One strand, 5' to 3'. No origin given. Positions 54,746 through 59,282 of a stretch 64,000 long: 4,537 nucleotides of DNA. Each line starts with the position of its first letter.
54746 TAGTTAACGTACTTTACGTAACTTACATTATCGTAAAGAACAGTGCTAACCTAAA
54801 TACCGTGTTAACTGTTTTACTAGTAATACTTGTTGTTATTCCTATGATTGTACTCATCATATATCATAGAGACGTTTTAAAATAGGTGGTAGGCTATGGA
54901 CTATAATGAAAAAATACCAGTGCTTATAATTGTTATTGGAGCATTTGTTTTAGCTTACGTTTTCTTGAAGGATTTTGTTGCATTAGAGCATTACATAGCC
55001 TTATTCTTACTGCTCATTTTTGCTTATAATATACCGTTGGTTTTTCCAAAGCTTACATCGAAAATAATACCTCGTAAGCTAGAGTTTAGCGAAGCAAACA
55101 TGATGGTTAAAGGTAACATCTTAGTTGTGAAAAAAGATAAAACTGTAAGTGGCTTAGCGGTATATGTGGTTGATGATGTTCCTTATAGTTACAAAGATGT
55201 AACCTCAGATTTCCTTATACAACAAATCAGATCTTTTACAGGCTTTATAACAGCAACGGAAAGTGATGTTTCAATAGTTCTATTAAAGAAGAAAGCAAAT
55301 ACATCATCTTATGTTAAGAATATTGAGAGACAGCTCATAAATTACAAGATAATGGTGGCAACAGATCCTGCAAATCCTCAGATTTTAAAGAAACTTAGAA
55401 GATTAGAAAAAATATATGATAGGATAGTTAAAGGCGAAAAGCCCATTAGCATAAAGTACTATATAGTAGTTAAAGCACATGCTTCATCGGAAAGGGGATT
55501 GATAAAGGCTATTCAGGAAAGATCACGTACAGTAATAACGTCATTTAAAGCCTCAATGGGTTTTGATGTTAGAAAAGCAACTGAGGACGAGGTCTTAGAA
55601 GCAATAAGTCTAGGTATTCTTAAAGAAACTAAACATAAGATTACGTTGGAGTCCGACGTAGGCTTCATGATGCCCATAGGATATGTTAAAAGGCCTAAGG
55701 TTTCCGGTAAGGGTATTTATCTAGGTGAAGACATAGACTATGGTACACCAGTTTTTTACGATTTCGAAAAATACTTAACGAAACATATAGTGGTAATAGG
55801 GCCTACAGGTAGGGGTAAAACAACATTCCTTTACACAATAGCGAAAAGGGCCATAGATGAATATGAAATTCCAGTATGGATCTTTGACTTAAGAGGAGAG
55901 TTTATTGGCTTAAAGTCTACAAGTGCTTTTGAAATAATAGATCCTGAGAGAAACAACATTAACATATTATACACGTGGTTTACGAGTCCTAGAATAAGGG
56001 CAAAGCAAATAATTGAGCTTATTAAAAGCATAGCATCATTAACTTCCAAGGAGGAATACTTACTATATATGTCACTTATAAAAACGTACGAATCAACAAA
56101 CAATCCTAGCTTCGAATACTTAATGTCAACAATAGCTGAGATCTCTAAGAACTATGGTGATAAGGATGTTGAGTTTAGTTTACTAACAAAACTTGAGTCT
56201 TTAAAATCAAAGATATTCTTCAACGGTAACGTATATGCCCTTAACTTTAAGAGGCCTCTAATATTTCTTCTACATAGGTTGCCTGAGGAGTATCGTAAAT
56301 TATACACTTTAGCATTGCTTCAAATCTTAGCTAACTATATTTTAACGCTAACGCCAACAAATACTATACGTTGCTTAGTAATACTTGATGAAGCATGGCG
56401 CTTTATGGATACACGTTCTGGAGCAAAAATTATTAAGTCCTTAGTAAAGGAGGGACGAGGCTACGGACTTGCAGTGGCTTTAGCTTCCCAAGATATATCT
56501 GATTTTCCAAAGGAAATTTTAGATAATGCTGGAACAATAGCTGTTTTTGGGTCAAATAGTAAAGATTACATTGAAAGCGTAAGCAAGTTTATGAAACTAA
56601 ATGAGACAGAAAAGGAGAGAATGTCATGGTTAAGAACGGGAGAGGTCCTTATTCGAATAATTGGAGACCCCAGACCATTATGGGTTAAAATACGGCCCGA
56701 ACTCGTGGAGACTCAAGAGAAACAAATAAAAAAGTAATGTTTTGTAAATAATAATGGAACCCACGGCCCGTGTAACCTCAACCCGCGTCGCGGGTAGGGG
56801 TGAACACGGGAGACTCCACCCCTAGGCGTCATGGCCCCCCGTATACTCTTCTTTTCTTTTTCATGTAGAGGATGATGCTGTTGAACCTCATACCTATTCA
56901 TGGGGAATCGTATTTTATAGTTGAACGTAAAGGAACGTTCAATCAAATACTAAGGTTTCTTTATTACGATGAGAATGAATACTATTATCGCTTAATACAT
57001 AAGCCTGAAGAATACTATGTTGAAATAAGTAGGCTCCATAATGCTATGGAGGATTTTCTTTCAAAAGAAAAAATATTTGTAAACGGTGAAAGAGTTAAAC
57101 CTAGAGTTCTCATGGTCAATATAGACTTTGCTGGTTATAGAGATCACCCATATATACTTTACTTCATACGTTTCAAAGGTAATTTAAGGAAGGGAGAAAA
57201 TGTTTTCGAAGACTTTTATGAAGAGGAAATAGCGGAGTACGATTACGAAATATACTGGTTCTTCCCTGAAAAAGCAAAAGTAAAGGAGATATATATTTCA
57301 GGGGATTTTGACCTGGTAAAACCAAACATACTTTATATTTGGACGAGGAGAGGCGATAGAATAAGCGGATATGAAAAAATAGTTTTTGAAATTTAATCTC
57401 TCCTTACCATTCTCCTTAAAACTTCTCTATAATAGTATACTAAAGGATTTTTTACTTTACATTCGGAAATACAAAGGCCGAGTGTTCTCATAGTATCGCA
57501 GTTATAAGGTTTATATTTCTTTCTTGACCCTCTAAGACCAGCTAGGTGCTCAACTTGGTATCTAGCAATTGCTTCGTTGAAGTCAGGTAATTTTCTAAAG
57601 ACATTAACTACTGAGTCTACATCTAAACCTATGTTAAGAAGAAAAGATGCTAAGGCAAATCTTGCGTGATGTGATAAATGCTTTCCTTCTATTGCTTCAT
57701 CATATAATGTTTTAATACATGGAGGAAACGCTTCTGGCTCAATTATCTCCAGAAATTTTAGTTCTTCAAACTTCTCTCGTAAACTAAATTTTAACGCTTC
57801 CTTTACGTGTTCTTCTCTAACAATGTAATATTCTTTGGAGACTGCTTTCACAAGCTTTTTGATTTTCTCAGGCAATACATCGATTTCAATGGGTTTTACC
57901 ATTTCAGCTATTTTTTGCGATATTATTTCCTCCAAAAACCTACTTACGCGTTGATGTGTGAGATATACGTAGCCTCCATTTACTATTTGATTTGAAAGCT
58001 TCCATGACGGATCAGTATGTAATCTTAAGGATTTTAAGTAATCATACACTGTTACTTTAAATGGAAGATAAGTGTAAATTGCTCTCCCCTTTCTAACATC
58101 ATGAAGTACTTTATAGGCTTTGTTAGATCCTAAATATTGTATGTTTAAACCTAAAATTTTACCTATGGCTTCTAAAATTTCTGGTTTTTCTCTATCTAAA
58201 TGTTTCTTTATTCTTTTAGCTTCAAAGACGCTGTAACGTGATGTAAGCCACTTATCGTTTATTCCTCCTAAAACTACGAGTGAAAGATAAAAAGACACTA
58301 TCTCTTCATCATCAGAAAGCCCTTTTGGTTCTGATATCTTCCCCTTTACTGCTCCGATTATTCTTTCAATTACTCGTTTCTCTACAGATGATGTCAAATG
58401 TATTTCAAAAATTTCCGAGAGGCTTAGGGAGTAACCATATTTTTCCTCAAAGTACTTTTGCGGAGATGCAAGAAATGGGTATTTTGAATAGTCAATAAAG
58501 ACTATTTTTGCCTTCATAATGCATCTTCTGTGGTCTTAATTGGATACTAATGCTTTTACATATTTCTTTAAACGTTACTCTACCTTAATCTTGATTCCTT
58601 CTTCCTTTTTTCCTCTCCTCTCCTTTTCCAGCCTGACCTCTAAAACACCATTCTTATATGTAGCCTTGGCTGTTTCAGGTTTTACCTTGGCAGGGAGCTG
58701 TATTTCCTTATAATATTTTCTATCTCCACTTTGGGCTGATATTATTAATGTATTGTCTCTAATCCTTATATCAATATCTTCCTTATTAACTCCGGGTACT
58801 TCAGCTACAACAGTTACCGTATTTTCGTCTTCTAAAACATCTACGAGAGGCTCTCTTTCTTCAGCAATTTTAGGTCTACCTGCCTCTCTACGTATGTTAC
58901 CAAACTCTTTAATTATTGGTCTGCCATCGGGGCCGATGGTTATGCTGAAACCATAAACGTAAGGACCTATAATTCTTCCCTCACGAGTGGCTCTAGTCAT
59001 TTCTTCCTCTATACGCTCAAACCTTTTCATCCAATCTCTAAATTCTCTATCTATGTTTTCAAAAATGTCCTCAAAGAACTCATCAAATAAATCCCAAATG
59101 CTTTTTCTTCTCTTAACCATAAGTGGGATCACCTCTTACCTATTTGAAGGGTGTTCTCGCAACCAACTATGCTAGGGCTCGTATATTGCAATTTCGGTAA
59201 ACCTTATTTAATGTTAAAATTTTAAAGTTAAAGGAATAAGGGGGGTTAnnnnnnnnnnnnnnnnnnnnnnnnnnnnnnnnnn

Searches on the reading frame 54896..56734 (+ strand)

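Call 52: search_protein_families(library=pfam, proteins=[window:54896-56734:+], max_evalue=0.0001)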
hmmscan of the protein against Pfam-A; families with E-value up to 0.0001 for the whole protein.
window:54896-56734:+ (613 aa): 6 families
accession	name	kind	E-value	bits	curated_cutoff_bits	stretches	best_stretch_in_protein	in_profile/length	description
PF12846.13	AAA_10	-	6.5e-15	55.5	27.5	1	466-586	212-339/362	AAA-like domain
PF01935.23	DUF87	-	2.5e-13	51.1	23.2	1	275-469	2-196/220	Helicase HerA, central domain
PF10412.15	TrwB_AAD_bind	-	8.3e-07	28.7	20.5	0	295-337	15-56/387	Type IV secretion-system coupling protein DNA-binding domain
PF19044.6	P-loop_TraG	-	1.4e-05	24.4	25.8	0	388-537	140-296/413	TraG P-loop domain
PF25199.1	nSTAND_NTPase5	-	2.4e-05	24.6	34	0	296-323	42-69/145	Novel STAND NTPase 5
PF13173.12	AAA_14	-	7.7e-05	23.1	27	0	296-323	3-30/129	AAA domain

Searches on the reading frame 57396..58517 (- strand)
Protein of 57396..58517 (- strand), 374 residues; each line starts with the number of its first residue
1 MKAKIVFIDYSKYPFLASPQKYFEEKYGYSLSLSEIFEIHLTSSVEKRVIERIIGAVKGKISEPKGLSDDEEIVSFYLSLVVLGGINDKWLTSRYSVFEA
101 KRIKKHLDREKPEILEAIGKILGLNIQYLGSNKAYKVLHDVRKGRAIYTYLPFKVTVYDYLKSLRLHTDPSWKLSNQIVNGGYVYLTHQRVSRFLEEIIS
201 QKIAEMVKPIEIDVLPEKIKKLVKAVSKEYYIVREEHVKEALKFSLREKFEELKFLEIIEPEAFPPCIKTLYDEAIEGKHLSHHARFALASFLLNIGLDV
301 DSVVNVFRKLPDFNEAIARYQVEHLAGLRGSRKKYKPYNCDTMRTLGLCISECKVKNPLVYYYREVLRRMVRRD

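Call 52: search_protein_families(library=pfam, proteins=[window:57396-58517:-], max_evalue=0.0001)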
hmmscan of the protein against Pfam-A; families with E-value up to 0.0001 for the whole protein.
window:57396-58517:- (374 aa): 1 family
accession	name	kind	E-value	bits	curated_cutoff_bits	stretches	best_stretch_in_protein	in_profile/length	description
PF04104.19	DNA_primase_lrg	-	3.4e-36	125.4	22.4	1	152-350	2-205/266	Eukaryotic and archaeal DNA primase, large subunit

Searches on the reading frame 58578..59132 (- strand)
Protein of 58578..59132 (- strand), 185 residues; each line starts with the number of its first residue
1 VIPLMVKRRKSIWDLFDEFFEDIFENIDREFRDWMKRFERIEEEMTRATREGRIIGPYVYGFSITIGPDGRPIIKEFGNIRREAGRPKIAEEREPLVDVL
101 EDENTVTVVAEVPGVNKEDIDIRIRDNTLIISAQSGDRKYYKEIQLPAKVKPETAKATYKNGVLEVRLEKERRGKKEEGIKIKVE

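Call 52: search_protein_families(library=pfam, proteins=[window:58578-59132:-], max_evalue=0.0001)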
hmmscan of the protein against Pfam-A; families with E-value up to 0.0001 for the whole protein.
window:58578-59132:- (185 aa): 5 families
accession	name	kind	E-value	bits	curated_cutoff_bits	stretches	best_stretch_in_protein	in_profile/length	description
PF00011.27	HSP20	-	7e-14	52.2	20.8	1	99-184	2-101/102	Hsp20/alpha crystallin family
PF17886.7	ArsA_HSP20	-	1.9e-08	34.2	22.5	1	106-167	4-62/63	HSP20-like domain found in ArsA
PF04969.22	CS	-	8.8e-07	30.3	21.3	1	102-170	8-78/78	CS domain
PF21413.3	SHQ1-like_CS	-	7.8e-06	26.2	27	1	95-179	2-85/93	SHQ1-like, CS domain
PF23444.1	DUF7127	-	1.4e-05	25.7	27.6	1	94-170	11-83/83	Family of unknown function (DUF7127)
